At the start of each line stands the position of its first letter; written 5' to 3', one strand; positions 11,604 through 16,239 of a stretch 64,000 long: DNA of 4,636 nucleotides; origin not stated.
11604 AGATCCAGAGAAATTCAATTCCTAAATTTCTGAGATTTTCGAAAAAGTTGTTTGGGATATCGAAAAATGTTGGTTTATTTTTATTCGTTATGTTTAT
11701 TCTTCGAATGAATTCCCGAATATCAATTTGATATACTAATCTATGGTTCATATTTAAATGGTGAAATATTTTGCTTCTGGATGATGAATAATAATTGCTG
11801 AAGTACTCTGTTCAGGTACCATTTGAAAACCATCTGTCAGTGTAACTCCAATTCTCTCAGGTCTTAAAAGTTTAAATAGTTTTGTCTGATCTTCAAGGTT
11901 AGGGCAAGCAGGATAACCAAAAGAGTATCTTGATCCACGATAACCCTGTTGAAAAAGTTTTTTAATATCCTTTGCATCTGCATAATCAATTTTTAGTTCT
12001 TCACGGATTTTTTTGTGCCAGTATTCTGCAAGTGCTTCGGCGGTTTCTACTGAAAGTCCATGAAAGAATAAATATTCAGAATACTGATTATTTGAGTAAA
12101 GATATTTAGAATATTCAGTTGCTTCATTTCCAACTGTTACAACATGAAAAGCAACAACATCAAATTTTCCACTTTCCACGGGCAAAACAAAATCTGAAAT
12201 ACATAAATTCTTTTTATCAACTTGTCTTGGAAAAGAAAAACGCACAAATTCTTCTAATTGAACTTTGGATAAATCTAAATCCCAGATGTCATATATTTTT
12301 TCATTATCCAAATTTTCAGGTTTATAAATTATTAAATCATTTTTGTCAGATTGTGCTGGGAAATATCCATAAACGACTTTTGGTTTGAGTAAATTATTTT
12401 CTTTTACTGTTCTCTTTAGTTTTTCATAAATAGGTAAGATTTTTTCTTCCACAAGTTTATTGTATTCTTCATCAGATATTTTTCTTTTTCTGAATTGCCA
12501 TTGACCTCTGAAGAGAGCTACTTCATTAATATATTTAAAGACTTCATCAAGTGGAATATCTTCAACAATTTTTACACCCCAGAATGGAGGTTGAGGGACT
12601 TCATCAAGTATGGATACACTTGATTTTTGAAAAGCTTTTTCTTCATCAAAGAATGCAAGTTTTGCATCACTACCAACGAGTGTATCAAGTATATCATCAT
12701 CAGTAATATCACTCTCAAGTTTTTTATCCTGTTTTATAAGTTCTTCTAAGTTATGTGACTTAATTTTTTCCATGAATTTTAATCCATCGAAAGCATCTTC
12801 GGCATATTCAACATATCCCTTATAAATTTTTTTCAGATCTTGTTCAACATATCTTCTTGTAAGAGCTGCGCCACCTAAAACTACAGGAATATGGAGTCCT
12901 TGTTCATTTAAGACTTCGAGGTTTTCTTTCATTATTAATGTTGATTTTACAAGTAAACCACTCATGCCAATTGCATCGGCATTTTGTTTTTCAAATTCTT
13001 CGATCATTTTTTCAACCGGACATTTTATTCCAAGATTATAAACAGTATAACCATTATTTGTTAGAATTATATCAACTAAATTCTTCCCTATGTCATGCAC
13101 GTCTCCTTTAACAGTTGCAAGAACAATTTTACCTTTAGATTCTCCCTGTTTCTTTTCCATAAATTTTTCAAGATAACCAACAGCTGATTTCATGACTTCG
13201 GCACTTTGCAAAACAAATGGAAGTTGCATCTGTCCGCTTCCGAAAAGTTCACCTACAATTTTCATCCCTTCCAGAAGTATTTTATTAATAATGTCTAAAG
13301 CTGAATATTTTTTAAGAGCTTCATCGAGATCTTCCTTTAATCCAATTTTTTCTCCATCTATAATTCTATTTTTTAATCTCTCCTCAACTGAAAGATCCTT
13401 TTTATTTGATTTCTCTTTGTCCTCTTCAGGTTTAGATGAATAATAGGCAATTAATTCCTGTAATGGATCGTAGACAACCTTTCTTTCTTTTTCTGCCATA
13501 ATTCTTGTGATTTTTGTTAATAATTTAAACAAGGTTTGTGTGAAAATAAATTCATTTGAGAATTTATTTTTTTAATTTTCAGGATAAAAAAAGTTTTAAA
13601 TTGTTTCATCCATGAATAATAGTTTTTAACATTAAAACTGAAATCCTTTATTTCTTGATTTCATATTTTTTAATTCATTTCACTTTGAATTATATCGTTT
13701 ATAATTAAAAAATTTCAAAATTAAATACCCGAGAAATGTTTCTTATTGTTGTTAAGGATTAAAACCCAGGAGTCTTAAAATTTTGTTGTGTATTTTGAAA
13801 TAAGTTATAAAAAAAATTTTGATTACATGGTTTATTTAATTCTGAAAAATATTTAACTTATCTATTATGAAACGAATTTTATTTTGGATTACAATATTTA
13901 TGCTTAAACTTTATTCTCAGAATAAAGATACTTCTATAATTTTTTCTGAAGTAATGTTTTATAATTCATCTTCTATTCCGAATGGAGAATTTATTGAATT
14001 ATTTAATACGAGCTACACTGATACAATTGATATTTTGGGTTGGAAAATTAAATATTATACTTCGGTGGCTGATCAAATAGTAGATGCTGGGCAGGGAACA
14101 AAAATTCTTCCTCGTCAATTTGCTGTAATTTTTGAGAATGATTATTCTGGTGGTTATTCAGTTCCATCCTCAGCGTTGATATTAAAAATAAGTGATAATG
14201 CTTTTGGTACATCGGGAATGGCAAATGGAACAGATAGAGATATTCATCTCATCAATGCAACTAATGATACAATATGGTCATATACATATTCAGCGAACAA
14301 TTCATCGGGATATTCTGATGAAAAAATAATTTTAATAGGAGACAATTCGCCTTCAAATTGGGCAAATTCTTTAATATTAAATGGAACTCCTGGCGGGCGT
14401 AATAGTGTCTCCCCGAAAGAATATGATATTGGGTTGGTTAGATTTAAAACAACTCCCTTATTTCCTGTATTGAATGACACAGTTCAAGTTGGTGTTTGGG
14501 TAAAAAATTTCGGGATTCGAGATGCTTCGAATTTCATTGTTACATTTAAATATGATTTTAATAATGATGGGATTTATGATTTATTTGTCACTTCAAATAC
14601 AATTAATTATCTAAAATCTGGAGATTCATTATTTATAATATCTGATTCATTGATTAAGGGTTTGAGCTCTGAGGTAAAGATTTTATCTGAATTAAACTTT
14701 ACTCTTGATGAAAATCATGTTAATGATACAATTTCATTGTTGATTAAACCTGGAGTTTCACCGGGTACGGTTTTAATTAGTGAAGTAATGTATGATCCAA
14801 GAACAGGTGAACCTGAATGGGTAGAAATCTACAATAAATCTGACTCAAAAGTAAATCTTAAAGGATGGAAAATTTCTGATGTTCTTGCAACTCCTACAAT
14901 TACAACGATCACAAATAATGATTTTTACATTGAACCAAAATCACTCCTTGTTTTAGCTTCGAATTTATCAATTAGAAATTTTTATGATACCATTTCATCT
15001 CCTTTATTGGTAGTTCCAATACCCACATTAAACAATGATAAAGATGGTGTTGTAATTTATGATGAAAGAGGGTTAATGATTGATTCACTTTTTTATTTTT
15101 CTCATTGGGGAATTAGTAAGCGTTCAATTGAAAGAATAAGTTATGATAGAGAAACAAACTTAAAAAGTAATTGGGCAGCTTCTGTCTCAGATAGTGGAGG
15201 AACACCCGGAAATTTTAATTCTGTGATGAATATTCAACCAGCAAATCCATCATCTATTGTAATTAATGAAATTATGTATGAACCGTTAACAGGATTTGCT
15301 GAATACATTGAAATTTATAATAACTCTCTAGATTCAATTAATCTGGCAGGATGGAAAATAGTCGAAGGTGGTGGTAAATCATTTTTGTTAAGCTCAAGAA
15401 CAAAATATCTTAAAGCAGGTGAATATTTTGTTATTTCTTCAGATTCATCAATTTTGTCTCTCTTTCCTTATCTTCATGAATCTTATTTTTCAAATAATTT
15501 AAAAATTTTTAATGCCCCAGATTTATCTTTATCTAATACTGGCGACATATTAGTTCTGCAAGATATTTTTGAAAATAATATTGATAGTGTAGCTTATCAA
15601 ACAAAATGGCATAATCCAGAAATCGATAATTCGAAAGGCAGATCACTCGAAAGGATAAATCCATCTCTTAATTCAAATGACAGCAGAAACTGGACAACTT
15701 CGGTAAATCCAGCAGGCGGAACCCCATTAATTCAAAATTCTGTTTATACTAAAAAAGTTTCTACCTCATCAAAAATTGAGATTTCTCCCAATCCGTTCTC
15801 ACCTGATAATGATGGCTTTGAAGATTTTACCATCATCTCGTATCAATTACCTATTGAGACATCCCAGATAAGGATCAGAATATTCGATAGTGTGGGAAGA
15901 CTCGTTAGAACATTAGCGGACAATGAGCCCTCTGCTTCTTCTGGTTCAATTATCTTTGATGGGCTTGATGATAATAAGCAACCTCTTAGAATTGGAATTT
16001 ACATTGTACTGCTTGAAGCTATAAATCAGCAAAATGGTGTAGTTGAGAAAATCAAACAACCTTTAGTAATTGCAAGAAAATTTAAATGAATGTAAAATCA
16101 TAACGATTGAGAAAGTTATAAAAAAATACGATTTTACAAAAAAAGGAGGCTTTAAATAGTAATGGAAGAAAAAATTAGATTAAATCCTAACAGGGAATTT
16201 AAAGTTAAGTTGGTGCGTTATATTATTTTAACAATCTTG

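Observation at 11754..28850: Cobalamin-dependent methionine synthase encoded as two separate halves 13.5 kb apart on opposite strands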

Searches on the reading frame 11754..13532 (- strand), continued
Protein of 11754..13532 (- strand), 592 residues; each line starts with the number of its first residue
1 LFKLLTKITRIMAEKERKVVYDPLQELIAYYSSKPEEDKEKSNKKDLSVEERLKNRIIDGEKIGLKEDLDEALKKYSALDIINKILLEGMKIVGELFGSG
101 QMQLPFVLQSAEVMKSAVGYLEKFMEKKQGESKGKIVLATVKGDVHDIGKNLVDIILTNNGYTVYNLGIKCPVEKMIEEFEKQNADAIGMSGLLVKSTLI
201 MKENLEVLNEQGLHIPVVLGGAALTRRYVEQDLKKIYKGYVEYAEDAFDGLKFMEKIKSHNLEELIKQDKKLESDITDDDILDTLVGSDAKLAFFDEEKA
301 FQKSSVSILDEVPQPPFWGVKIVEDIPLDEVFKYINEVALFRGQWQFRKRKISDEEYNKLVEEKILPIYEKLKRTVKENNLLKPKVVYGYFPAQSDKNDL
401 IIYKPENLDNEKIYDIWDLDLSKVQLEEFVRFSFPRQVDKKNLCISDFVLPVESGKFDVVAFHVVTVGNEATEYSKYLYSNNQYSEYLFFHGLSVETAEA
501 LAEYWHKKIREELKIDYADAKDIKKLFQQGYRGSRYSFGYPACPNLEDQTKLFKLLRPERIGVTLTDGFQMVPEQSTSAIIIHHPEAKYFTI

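Call 78: find_encoding_contigs(protein=P0294, flank=8000, max_places=2)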
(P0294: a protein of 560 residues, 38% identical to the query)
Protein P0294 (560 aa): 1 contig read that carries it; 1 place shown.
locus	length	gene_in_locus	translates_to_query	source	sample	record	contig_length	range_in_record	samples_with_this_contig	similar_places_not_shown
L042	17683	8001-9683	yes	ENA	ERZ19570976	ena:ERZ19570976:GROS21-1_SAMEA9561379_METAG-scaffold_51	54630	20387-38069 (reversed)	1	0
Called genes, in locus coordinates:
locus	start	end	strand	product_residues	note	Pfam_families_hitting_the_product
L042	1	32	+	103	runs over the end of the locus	-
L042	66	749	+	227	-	PF03193:RsgA_GTPase (faint), PF02421:FeoB_N, PF00350:Dynamin_N (faint), PF01926:MMR_HSR1, PF00009:GTP_EFTU (weak)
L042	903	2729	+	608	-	PF03485:Arg_tRNA_synt_N, PF00750:tRNA-synt_1d, PF05746:DALR_1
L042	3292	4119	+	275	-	-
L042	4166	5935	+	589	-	PF00890:FAD_binding_2, PF01266:DAO (weak), PF03486:HI0933_like (faint), PF07992:Pyr_redox_2 (faint), PF02910:Succ_DH_flav_C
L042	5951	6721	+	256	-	PF13085:Fer2_3, PF13183:Fer4_8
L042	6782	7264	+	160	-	-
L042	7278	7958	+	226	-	PF02441:Flavoprotein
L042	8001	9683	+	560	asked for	PF02607:B12-binding_2, PF02310:B12-binding, PF02965:Met_synt_B12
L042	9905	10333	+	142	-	-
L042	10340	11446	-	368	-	PF03462:PCRF, PF00472:RF-1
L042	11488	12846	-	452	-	PF07693:KAP_NTPase, PF24883:NPHP3_N (faint)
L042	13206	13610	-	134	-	PF05534:HicB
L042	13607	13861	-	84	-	PF07927:HicA_toxin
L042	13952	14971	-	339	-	PF00348:polyprenyl_synt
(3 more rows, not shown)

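Call 84: predict_structure(alignment_id=A1)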
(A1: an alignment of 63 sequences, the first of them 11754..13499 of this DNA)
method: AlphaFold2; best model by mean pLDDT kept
length: 581 residues; sequences in the alignment: 63
mean_pLDDT: 78.8   pTM: 0.53
mean pLDDT of the five models: 78.8, 76.7, 76.3, 71.9, 71.9
residues with pLDDT >= 90: 167; 70-90: 274; 50-70: 91; < 50: 49
segments of 3 or more residues with pLDDT < 50: 1-3, 23-33, 87-90, 264-287
pLDDT, mean of each block of 10 residues (from residue 1): 47 62 45 68 84 87 87 79 55 62 79 67 86 62 76 84 90 90 73 87 87 71 83 80 84 68 48 39 47 73 93 95 86 73 84 91 94 97 94 90 91 92 71 84 92 95 87 85 91 92 82 60 76 80 95 87 90 73 30
secondary structure, 60 per line:
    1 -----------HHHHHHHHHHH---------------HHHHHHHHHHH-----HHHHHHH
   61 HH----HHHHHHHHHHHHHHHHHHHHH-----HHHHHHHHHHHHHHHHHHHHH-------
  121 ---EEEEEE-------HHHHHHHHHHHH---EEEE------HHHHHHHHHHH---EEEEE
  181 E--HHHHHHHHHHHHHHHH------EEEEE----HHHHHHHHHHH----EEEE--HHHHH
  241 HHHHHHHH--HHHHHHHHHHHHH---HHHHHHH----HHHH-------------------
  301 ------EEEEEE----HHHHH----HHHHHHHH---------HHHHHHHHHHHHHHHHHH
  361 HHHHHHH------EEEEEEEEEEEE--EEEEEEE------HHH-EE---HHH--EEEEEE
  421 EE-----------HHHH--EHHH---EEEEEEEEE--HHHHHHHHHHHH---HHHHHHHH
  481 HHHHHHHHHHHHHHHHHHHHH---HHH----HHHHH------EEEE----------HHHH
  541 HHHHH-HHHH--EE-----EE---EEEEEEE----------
elements in order: H12-22 H38-48 H54-62 H67-87 H93-113 E124-129 H137-148 E152-155 H162-172 E176-181 H184-199 E206-210 H215-225 E230-233 H236-248 H251-263 H267-273 H278-281 E307-312 H317-321 H326-333 H343-367 E374-385 E388-394 E415-422 H434-437 E447-455 H458-469 H473-501 H512-516 E523-526 H537-545 H547-550 E565-571

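Call 86: predict_structure(alignment_id=A2)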
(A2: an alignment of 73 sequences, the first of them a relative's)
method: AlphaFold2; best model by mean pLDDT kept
length: 841 residues; sequences in the alignment: 73
mean_pLDDT: 82.1   pTM: 0.43
mean pLDDT of the five models: 82.1, 79.5, 79.0, 78.6, 77.4
residues with pLDDT >= 90: 349; 70-90: 355; 50-70: 80; < 50: 57
segments of 3 or more residues with pLDDT < 50: 292-302, 356-359, 519-537, 539-556
pLDDT, mean of each block of 10 residues (from residue 1): 89 87 93 91 93 92 94 93 96 93 94 96 96 94 97 95 92 78 96 97 90 87 96 93 88 96 91 85 85 36 69 76 86 81 74 49 59 77 61 80 63 74 82 87 85 75 86 82 77 87 74 68 29 34 43 51 81 93 92 78 75 84 92 95 95 92 66 87 83 91 91 94 83 85 92 91 77 57 82 86 90 84 91 82 58
secondary structure, 60 per line:
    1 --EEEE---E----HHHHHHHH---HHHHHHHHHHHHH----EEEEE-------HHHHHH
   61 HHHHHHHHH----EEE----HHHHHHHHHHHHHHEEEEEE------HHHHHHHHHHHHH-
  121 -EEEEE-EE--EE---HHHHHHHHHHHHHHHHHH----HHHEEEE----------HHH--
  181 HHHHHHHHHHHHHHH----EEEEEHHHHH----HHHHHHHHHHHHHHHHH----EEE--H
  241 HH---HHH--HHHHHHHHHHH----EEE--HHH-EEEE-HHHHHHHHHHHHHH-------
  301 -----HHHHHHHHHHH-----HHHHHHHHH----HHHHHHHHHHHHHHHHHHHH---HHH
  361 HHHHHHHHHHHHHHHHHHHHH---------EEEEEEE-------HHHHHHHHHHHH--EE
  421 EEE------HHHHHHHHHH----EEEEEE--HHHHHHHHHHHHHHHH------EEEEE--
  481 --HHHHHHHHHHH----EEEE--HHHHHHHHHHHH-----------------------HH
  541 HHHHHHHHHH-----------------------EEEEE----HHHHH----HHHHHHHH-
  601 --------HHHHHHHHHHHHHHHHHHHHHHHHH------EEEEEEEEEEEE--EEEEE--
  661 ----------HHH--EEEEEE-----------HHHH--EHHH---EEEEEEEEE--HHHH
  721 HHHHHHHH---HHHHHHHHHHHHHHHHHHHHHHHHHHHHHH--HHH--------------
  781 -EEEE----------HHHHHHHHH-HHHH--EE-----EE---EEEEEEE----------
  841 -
elements in order (helices of 4 or more, strands of 3 or more residues): E3-6 H15-22 H26-38 E43-47 H55-69 E74-76 H81-94 E95-100 H107-119 E122-126 H137-154 E162-165 H181-195 E200-204 H205-209 H214-230 E235-237 H251-261 E266-268 E275-278 H280-293 H306-316 H322-330 H335-354 H358-381 E391-397 H405-416 E419-423 H430-439 E444-449 H452-467 E474-478 H483-493 E498-501 H504-515 H539-550 E574-578 H583-587 H592-599 H609-633 E640-651 E654-658 E676-681 H693-696 E706-714 H717-728 H732-761 E782-785 H796-804 H806-809 E824-830

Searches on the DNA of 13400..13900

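Call 29: search_rna_families(source=window, start=13400, end=13900, threshold=evalue, max_evalue=10)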
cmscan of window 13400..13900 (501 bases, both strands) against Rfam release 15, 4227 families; matches with E-value up to 10: 0.
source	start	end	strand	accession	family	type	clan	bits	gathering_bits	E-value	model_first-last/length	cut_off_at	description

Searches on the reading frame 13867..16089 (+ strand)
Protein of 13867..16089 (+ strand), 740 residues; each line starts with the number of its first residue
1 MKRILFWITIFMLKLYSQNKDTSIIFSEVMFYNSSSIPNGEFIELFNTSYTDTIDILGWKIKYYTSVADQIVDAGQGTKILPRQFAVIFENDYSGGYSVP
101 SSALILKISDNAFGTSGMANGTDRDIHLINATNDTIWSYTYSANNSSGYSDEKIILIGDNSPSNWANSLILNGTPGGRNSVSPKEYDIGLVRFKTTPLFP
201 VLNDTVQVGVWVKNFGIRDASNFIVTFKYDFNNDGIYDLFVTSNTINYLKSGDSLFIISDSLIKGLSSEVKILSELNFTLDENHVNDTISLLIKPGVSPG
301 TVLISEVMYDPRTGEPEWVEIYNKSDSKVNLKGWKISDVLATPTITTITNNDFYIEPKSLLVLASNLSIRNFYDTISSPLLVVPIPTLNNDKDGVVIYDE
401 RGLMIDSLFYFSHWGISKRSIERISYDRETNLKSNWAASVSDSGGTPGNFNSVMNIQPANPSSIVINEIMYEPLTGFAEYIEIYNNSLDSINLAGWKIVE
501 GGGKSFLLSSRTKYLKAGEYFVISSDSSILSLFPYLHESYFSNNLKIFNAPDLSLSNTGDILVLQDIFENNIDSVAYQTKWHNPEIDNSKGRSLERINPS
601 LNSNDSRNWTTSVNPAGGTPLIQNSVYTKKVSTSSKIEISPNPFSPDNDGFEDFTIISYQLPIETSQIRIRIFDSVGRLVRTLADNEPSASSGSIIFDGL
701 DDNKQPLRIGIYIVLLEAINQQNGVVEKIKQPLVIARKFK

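Call 3: search_protein_families(library=pfam, proteins=[window:13867-16089:+])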
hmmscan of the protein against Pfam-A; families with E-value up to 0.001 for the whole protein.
window:13867-16089:+ (740 aa): 3 families
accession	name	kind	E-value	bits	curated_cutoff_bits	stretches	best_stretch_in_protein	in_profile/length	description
PF00932.25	LTD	-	1e-47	161.4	34.3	3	458-578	2-108/109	Lamin Tail Domain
PF13585.12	CHU_C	-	2.2e-06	28.1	27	1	641-722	4-76/86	CHU_C Type IX secretion signal domain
PF13860.13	FlgD_ig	-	0.00067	20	27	0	658-720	15-77/79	FlgD Ig-like domain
